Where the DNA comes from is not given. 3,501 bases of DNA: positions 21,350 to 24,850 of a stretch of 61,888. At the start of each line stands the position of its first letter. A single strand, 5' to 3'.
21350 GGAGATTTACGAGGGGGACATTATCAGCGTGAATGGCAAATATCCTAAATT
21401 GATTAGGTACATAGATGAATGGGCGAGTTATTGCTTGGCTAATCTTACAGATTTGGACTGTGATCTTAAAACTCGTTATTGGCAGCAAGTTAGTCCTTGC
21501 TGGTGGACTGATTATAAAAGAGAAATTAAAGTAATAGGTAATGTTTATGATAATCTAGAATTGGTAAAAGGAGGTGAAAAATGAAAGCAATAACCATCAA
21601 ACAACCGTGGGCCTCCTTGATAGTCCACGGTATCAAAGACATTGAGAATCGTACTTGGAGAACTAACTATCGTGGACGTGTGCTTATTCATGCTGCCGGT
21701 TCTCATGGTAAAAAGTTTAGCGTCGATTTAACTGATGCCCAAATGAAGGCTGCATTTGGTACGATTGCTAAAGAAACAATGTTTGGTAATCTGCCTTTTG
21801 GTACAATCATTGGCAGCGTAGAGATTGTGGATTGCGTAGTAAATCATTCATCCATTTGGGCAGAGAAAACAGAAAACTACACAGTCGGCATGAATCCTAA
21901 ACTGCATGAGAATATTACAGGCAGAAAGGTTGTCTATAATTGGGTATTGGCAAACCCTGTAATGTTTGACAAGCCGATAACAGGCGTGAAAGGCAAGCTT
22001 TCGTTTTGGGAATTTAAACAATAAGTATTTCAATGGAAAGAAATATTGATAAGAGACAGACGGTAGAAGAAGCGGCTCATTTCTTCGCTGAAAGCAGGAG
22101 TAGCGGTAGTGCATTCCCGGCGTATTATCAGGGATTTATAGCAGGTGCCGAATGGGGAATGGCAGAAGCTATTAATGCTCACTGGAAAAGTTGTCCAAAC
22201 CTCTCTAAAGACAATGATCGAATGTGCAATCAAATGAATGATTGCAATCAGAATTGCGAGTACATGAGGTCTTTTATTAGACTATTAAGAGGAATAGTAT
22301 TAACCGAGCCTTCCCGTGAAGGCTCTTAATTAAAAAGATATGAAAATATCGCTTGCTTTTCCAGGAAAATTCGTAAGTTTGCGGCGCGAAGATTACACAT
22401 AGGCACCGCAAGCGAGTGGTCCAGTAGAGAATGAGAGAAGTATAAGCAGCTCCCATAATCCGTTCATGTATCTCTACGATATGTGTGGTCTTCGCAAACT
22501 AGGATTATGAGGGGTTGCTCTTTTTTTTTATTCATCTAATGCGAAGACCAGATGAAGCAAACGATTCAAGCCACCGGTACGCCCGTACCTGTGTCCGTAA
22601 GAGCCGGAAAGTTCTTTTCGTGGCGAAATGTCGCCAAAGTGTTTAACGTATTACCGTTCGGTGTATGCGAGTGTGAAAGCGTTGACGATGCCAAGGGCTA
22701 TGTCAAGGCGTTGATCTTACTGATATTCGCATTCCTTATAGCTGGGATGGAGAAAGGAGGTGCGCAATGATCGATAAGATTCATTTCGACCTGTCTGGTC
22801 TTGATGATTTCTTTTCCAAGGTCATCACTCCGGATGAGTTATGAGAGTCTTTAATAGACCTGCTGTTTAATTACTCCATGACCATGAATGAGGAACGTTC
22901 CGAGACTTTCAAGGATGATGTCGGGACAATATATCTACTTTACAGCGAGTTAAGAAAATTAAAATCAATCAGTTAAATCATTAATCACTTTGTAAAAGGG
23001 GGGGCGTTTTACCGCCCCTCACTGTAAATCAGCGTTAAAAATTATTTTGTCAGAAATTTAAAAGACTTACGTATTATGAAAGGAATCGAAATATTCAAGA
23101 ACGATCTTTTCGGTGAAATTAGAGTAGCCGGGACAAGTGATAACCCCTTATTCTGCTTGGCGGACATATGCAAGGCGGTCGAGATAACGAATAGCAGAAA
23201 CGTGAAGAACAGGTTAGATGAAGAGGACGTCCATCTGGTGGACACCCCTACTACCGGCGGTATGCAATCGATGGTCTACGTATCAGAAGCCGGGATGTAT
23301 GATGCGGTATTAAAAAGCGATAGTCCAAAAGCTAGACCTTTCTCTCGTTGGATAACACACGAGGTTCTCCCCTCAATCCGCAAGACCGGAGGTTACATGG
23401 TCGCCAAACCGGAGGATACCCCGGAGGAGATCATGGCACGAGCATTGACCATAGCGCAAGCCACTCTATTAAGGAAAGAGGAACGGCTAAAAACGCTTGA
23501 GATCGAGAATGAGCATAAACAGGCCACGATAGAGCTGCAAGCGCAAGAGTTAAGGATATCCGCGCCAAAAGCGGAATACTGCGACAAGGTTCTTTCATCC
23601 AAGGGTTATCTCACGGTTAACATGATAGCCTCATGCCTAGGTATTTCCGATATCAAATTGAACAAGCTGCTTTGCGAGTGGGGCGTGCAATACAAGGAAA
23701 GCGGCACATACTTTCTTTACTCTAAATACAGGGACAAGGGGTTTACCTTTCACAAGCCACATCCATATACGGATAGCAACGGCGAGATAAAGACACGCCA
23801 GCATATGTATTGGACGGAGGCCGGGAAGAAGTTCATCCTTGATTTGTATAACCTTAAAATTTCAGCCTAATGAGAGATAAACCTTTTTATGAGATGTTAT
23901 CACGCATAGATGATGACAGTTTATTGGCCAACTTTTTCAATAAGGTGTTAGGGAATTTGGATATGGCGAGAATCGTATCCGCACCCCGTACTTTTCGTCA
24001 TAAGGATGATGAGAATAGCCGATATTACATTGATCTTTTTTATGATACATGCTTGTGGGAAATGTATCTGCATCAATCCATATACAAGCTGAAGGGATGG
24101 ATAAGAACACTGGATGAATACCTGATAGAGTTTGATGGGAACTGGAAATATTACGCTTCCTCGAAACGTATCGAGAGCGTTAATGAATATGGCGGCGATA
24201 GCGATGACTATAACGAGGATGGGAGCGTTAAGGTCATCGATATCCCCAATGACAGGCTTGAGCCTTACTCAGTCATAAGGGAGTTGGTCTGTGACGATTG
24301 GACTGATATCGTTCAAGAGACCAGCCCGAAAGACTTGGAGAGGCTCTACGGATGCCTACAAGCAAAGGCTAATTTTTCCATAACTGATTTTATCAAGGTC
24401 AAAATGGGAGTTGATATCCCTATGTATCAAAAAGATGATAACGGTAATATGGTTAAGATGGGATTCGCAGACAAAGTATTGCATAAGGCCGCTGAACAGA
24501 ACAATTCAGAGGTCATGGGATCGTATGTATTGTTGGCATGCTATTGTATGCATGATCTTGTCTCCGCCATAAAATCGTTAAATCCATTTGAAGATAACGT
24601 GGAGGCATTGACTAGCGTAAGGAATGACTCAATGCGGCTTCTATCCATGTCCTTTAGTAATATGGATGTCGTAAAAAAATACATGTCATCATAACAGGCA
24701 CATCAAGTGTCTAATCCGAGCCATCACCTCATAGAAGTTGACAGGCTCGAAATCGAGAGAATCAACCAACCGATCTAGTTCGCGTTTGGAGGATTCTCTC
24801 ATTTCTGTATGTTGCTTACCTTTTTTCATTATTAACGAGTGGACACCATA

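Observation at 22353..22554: Structured leader cassette 2 with a strong intrinsic terminator (U9), upstream of the antirepressor module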

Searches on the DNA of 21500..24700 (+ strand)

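Call 18: search_dna_similar(query=window:21500-24700:+, collection=phages, mode=distant, max_rows=30)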
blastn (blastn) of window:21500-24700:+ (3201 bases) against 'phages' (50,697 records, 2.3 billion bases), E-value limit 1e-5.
Records with a match: 3; places in all: 5; records where one place covers at least 80% of the query: 0.
Best place of each record, by identity: 95-99% 1; 80-90% 1; 60-80% 1.
By first word of the organism name: Bacteriophage 2; Bacteroides 1.
By host as written in the record: - 2; Bacteroides fragilis BL19 1.
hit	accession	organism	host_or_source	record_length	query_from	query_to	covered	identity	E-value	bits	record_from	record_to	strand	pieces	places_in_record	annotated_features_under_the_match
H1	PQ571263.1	Bacteroides phage BF1-TP2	Bacteroides fragilis BL19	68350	513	656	4%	97.2%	2e-60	241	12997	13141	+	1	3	DUF551 domain-containing protein | hypothetical protein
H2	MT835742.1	Bacteriophage sp.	human fecal samples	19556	546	656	3%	81.1%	1e-19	106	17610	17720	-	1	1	record has no annotation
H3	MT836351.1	Bacteriophage sp.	human fecal samples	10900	1877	1992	4%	74.1%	2e-10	75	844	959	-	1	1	record has no annotation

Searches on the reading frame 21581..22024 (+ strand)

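Call 14: search_protein_families(library=pfam, proteins=[window:21581-22024:+], max_evalue=0.01)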
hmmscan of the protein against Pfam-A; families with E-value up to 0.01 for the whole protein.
window:21581-22024:+ (147 aa): 1 family
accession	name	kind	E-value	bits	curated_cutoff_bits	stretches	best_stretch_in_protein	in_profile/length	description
PF04266.20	ASCH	-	3.4e-08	34.5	21.2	1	4-100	1-65/103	ASCH domain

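Call 15: search_protein_families(library=phrogs, proteins=[window:21581-22024:+], max_evalue=0.001)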
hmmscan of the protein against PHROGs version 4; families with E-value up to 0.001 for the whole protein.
window:21581-22024:+ (147 aa): 2 families
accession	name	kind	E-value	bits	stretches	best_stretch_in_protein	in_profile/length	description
phrog_3193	-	unknown function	1.2e-42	147.3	1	1-146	85-207/269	-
phrog_3136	-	unknown function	4.5e-05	24.5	1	4-134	7-108/134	-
